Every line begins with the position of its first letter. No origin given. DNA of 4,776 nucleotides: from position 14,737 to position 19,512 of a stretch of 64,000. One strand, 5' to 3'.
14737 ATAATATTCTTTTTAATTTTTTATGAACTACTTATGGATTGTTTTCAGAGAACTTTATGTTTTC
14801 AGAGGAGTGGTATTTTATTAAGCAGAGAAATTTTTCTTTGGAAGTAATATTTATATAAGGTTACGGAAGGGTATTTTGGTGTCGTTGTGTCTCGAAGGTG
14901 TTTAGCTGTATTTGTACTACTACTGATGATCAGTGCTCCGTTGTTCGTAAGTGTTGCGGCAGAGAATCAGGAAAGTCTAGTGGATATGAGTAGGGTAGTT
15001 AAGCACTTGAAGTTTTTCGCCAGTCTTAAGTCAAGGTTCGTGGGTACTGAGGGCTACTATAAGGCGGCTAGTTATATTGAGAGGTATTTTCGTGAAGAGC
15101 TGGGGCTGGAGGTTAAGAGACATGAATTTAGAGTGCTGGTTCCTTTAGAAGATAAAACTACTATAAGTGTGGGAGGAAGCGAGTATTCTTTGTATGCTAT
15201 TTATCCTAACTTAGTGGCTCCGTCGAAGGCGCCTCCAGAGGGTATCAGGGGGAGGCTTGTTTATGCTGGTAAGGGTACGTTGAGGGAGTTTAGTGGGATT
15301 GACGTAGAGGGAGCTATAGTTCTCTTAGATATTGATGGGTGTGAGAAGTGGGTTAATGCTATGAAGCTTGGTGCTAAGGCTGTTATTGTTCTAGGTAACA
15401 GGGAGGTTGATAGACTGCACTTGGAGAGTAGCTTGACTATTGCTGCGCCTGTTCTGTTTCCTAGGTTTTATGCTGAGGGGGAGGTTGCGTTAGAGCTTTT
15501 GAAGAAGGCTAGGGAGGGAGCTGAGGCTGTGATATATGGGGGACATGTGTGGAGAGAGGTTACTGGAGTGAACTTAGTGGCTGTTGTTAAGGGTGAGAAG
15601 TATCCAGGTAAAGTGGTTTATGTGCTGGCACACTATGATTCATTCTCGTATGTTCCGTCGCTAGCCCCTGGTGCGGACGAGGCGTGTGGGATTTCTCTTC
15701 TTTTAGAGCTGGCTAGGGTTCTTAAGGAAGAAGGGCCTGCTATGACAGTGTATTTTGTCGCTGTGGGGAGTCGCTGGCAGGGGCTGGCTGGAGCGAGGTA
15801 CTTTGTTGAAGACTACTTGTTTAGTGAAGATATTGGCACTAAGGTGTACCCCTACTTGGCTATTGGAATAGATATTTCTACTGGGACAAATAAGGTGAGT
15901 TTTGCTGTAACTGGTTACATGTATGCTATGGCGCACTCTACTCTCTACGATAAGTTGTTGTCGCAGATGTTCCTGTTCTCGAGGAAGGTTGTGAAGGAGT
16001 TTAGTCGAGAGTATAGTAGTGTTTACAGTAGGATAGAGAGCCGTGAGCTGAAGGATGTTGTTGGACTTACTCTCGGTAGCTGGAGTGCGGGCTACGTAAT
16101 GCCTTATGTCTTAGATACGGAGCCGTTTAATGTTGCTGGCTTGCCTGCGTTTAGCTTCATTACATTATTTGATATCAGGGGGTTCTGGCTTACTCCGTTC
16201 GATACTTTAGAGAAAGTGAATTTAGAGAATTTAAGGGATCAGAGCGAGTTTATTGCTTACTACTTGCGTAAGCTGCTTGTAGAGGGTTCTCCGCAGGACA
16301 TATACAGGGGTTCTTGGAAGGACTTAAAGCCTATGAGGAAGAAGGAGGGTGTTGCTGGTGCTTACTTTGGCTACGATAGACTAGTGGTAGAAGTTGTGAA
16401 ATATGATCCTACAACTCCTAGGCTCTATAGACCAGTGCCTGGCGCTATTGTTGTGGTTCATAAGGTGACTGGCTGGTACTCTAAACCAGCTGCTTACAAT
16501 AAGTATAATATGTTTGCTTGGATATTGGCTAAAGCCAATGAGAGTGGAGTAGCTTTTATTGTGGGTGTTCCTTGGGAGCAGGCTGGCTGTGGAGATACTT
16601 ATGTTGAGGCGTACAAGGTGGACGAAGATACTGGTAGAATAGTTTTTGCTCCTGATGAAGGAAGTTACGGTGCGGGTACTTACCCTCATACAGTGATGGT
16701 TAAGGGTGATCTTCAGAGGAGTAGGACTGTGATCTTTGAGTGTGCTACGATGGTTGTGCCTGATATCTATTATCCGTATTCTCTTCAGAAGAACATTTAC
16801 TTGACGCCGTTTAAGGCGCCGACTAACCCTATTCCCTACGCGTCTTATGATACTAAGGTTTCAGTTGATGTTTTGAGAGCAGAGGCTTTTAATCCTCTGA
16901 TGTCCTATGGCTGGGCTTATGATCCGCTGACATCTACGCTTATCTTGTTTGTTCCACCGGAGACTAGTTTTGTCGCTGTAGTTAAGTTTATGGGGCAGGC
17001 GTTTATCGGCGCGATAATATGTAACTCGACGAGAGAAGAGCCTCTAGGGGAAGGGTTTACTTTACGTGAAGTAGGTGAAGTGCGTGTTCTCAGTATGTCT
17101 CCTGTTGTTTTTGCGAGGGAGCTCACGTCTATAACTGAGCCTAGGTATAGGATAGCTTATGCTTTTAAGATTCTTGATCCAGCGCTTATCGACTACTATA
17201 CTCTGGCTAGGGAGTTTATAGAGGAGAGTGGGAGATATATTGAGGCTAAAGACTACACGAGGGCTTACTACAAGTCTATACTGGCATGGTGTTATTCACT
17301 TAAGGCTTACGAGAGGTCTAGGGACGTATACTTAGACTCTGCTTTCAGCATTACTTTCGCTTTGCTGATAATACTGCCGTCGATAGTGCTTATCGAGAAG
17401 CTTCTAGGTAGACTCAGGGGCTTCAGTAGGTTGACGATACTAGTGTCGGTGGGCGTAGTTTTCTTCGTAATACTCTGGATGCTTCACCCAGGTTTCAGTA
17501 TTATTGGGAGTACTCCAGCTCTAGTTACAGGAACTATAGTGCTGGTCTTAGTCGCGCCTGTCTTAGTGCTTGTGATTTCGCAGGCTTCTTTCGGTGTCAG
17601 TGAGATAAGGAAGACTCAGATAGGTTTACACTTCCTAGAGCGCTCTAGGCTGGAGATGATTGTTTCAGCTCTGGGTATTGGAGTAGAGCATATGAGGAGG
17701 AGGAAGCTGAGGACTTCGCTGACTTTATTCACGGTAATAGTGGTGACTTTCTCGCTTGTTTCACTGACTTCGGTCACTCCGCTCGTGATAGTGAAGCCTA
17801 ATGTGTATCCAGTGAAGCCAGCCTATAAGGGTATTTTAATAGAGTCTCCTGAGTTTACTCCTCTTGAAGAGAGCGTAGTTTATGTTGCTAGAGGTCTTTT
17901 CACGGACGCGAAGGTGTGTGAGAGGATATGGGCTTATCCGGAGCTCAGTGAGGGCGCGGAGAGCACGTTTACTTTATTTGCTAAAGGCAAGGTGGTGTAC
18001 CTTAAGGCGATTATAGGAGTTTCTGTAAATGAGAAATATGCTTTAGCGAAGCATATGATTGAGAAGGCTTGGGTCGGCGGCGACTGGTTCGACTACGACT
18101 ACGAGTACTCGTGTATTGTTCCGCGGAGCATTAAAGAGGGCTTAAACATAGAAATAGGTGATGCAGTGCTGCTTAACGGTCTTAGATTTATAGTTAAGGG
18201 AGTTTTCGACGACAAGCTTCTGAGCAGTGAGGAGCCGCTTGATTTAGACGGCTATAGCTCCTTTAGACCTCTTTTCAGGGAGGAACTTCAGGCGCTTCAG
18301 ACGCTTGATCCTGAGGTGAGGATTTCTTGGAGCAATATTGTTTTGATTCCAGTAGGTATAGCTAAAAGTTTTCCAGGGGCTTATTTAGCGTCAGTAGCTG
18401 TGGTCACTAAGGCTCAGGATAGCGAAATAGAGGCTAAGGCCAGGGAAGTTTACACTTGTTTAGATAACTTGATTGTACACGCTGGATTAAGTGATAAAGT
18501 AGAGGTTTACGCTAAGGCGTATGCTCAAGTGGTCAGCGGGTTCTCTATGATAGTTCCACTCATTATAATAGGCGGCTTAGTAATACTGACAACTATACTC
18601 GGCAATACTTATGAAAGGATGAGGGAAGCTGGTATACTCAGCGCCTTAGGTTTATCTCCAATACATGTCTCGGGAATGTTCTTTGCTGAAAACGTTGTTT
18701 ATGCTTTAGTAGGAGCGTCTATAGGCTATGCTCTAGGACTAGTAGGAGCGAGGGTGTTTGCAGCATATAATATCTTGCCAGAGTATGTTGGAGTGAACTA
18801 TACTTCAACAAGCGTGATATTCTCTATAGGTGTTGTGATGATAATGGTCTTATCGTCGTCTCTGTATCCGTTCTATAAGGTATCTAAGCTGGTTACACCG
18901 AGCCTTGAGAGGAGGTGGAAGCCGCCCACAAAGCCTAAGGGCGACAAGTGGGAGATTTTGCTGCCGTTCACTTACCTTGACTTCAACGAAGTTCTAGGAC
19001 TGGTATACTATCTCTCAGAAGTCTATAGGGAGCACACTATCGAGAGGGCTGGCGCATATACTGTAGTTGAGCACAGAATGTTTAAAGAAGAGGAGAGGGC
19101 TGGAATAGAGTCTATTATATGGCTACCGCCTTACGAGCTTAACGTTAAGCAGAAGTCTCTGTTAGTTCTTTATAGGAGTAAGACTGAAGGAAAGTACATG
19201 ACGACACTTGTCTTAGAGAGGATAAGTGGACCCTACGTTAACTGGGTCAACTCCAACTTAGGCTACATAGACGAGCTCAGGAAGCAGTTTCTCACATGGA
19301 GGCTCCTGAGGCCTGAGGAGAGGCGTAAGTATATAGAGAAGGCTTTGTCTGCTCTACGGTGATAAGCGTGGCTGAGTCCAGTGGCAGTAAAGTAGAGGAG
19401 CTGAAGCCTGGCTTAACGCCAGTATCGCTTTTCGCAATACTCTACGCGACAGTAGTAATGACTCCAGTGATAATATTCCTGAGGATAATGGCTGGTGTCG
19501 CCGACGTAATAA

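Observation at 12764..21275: Thrice-repeated, ATPase-less locus: peptidase-like ectodomain fused to an FtsX/MacB-type permease, flanked by paired OPT-like membrane proteins (copy A)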

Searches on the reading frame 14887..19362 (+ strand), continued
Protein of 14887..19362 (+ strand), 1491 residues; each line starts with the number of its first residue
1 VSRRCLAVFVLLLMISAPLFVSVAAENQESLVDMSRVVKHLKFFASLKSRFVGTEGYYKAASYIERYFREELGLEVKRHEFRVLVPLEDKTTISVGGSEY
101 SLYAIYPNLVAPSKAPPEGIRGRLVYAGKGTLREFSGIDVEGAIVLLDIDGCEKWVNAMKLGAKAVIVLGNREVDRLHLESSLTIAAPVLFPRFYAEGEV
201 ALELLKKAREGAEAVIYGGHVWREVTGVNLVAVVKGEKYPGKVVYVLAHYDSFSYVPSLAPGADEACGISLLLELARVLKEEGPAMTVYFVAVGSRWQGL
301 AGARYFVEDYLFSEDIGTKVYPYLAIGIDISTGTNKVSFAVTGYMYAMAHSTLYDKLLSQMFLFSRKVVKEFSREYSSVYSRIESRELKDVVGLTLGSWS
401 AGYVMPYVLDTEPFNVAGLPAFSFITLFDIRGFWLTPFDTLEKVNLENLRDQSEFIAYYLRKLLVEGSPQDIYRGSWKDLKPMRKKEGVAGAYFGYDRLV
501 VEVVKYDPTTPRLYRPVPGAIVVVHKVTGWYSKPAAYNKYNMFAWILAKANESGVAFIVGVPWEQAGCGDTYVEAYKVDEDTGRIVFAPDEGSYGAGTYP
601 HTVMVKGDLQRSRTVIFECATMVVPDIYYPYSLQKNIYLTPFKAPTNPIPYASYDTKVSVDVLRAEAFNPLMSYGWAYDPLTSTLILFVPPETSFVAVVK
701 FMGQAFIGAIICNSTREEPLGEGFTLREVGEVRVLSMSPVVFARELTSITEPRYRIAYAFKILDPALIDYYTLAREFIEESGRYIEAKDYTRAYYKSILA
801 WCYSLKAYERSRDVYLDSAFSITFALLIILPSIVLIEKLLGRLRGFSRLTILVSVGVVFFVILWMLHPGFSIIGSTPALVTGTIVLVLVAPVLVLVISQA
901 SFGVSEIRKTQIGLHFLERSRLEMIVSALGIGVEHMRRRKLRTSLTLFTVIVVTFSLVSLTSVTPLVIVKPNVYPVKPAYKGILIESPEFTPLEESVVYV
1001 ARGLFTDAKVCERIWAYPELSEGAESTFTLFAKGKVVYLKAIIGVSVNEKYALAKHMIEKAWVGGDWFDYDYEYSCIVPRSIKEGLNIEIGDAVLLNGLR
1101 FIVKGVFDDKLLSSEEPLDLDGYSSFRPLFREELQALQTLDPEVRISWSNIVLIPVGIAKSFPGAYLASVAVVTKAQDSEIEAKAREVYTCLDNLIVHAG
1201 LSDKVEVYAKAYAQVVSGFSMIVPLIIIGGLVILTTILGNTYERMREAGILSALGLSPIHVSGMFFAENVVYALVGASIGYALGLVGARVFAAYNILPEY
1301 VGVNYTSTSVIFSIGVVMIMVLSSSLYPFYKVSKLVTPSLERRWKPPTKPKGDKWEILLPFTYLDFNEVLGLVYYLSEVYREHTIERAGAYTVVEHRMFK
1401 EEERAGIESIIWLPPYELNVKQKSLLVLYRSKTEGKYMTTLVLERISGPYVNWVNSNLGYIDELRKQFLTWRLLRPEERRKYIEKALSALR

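Call 75: list_cluster_members(proteins=[P0004, P0005, P0011, P0037, P0040, P0104, P0065, P0030])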
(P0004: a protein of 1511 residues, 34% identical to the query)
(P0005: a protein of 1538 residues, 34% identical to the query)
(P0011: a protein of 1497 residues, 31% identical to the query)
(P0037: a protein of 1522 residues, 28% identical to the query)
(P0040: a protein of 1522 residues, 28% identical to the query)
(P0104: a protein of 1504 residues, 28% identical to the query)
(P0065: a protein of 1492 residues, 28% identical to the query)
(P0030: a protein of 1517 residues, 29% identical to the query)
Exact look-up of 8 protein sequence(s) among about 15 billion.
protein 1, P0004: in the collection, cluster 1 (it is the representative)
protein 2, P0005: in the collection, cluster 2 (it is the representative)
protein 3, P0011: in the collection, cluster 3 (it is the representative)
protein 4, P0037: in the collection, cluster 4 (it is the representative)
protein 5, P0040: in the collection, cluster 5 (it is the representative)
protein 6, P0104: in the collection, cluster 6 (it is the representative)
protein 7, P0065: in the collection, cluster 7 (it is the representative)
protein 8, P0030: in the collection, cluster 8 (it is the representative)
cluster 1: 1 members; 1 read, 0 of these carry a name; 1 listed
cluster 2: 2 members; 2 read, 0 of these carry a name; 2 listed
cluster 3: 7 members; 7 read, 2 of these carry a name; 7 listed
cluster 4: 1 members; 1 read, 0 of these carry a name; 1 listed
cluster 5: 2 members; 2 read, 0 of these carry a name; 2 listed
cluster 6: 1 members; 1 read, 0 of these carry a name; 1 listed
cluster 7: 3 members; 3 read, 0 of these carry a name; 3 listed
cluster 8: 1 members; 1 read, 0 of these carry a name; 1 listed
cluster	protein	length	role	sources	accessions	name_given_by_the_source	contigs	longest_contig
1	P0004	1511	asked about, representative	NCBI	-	-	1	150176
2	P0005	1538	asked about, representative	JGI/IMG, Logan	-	-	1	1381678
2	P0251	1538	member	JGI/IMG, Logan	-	-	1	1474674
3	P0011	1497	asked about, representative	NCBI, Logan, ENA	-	-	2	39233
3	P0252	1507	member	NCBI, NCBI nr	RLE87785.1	MAG: hypothetical protein DRJ67_03870 [Thermoprotei archaeon]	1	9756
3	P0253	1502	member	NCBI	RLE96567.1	MAG: hypothetical protein DRJ96_06190, partial [Thermoprotei archaeon]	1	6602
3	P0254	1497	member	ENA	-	-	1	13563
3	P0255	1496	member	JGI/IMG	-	-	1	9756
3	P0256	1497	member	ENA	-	-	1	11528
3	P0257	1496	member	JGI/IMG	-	-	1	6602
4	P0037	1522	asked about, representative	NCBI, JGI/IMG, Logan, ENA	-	-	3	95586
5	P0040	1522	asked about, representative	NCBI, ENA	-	-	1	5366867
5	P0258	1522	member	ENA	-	-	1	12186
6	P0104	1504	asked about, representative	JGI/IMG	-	-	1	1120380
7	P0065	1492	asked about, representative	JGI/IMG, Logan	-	-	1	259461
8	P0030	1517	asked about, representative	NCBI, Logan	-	-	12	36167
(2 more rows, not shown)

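Call 77: search_protein_families(library=pfam, proteins=[L042:11251-11970:-, L083:14417-15883:+, L013:16955-18499:-, L006:3020-4045:+, L072:815-2230:+, L015:6521-9823:+, L036:16010-18157:-, L017:17050-17757:-, L085:16856-17785:+], max_evalue=0.01)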
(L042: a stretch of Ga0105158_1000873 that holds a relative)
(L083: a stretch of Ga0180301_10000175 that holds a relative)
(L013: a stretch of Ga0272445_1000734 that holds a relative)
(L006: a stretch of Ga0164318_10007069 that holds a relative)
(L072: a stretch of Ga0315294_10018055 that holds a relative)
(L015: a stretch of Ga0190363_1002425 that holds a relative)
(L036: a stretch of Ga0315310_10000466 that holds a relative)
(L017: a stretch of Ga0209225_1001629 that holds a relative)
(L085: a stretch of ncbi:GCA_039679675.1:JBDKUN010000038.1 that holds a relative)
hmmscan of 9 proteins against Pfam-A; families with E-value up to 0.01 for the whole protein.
L042:11251-11970:- (239 aa): 0 families

L083:14417-15883:+ (488 aa): 1 family
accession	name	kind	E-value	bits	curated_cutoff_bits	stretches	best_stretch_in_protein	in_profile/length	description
PF01208.23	URO-D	-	2.6e-20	73.2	23.9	1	201-390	164-346/346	Uroporphyrinogen decarboxylase (URO-D)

L013:16955-18499:- (514 aa): 2 families
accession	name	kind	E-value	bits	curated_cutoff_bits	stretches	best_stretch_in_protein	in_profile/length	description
PF04055.27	Radical_SAM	-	1.5e-18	67.9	29.5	1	220-383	7-166/166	Radical SAM superfamily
PF02310.24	B12-binding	-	3.5e-09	37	32.1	1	25-144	9-120/121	B12 binding domain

L006:3020-4045:+ (341 aa): 3 families
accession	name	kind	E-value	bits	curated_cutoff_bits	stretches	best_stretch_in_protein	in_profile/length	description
PF01408.29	GFO_IDH_MocA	-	1.5e-29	103.5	24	1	7-126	1-120/120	Oxidoreductase family, NAD-binding Rossmann fold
PF22725.1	GFO_IDH_MocA_C3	-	1.1e-15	58.1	27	1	135-258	2-122/124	GFO/IDH/MocA C-terminal domain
PF02894.22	GFO_IDH_MocA_C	-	9.2e-15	55.5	22.9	1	138-336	1-214/218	Oxidoreductase family, C-terminal alpha/beta domain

L072:815-2230:+ (471 aa): 2 families
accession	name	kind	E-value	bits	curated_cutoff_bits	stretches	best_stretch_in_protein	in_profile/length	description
PF05193.26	Peptidase_M16_C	-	6.5e-27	95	23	1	213-392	1-179/181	Peptidase M16 inactive domain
PF00675.25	Peptidase_M16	-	1.9e-16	60.7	22.3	1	63-191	4-132/149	Insulinase (Peptidase family M16)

L015:6521-9823:+ (1100 aa): 4 families
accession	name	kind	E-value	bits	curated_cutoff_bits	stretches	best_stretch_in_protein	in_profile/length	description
PF17132.9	Glyco_hydro_106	-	2.3e-33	116.1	29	2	212-728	268-741/743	alpha-L-rhamnosidase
PF02837.24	Glyco_hydro_2_N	-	2.8e-08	34.3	28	1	979-1068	44-135/169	Glycosyl hydrolases family 2, sugar binding domain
PF22666.2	Glyco_hydro_2_N2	-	6.6e-05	23.5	27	1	1001-1072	49-123/167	Glycosyl hydrolase 2 galactose-binding domain-like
PF08532.16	Glyco_hydro_42M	-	0.0007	19.6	25.8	1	550-628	56-134/207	Beta-galactosidase trimerisation domain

L036:16010-18157:- (715 aa): 1 family
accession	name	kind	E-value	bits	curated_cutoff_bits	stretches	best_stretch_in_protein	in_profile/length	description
PF03747.19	ADP_ribosyl_GH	-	4.6e-40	138.5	26.2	1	66-339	1-286/287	ADP-ribosylglycohydrolase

L017:17050-17757:- (235 aa): 3 families
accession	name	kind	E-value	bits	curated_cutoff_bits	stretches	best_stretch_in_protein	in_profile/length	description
PF02310.24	B12-binding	-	1.9e-31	108.8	32.1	1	110-223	1-120/121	B12 binding domain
PF02607.22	B12-binding_2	-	1.3e-22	80.2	23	1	25-97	2-73/74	B12 binding domain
PF13458.12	Peripla_BP_6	-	0.00027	21.2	31.7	1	133-215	159-240/343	Periplasmic binding protein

L085:16856-17785:+ (309 aa): 0 families

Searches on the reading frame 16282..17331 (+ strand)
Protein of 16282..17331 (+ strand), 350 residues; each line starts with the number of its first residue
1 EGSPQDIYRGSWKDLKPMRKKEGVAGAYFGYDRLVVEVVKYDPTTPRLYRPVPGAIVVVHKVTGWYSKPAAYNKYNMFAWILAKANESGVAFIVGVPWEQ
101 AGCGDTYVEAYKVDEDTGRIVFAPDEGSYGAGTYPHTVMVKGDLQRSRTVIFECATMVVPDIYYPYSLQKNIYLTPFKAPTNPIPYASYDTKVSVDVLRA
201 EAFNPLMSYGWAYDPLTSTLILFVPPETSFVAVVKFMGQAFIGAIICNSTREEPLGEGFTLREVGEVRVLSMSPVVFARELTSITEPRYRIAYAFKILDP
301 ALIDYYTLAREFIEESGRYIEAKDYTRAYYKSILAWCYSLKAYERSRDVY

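Call 56: predict_structure(alignment_id=A5)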
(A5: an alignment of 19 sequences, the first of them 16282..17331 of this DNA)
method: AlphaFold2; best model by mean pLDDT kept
length: 350 residues; sequences in the alignment: 19
mean_pLDDT: 82.7   pTM: 0.82
mean pLDDT of the five models: 82.7, 81.7, 81.7, 81.5, 81.3
residues with pLDDT >= 90: 202; 70-90: 70; 50-70: 31; < 50: 47
segments of 3 or more residues with pLDDT < 50: 1-9, 11-15, 64-77, 173-190
pLDDT, mean of each block of 10 residues (from residue 1): 42 53 56 93 94 95 47 45 96 82 76 96 96 91 91 97 80 45 43 87 94 86 97 85 91 91 97 95 92 87 95 98 97 96 89
secondary structure, 60 per line:
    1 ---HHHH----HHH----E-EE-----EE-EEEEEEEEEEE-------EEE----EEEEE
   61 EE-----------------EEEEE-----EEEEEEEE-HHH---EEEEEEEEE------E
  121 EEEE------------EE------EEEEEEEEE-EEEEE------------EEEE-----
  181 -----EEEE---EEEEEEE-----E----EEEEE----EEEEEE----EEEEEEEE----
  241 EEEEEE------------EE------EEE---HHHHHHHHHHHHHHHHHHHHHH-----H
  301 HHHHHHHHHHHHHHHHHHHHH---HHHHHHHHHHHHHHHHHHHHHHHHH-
elements in order: H4-7 E31-41 E49-51 E56-62 E80-84 E90-97 E105-113 E120-124 E145-153 E155-159 E172-175 E186-189 E193-199 E210-214 E219-224 E229-236 E241-246 E267-269 H273-294 H300-321 H325-349

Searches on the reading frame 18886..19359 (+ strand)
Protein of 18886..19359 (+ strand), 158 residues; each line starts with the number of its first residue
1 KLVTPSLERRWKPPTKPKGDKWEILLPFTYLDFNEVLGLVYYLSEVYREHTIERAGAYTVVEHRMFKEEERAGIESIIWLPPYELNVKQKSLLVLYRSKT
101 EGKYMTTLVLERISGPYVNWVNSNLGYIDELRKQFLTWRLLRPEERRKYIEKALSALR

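Call 39: predict_structure(alignment_id=A2)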
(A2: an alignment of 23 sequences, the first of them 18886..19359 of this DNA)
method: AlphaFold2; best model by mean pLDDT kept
length: 158 residues; sequences in the alignment: 23
mean_pLDDT: 93.3   pTM: 0.87
mean pLDDT of the five models: 93.3, 93.1, 93.0, 92.6, 92.3
residues with pLDDT >= 90: 139; 70-90: 9; 50-70: 7; < 50: 3
segments of 3 or more residues with pLDDT < 50: 1-3
pLDDT, mean of each block of 10 residues (from residue 1): 57 93 97 98 96 84 96 98 97 98 98 98 96 96 98 94
secondary structure, 60 per line:
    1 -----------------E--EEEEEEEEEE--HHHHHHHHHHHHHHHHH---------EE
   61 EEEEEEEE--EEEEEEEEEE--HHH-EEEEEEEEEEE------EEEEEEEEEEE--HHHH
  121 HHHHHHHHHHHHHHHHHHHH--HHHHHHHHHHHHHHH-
elements in order: E21-30 H33-49 E59-68 E71-80 E87-97 E104-114 H117-140 H143-157

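Call 70: search_protein_representatives(alignment_id=A2)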
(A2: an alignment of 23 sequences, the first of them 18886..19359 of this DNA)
Query: 23 sequences, 160 profile positions. Proteins with E-value up to 0.001 (for the whole library): 1586; up to 1e-10: 1383; up to 1e-30: 620. The best 150 are listed.
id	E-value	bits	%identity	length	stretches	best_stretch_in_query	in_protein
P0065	4.6e-52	192.5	-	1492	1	1-158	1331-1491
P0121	9.3e-51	188.3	-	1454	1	1-158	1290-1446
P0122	1.8e-50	187.3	-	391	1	1-158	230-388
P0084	1.9e-50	187.3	-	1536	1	2-158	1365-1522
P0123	3.1e-50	186.6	-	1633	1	2-158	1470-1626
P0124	7.2e-50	185.4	-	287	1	2-156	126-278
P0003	1.9e-49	184.0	-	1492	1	1-158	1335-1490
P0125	4.2e-49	182.9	-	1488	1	1-157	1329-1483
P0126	6.2e-49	182.3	-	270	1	1-158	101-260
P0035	5.6e-48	179.2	-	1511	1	1-154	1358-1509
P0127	7.6e-48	178.8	-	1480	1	2-156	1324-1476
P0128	9.3e-48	178.5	-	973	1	1-158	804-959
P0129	1.1e-47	178.3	-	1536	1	1-154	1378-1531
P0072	1.4e-47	178.0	-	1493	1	1-158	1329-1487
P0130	2.5e-47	177.1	-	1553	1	1-157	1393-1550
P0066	1.4e-43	165.0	-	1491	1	1-158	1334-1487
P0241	5.6e-42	159.7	-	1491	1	2-157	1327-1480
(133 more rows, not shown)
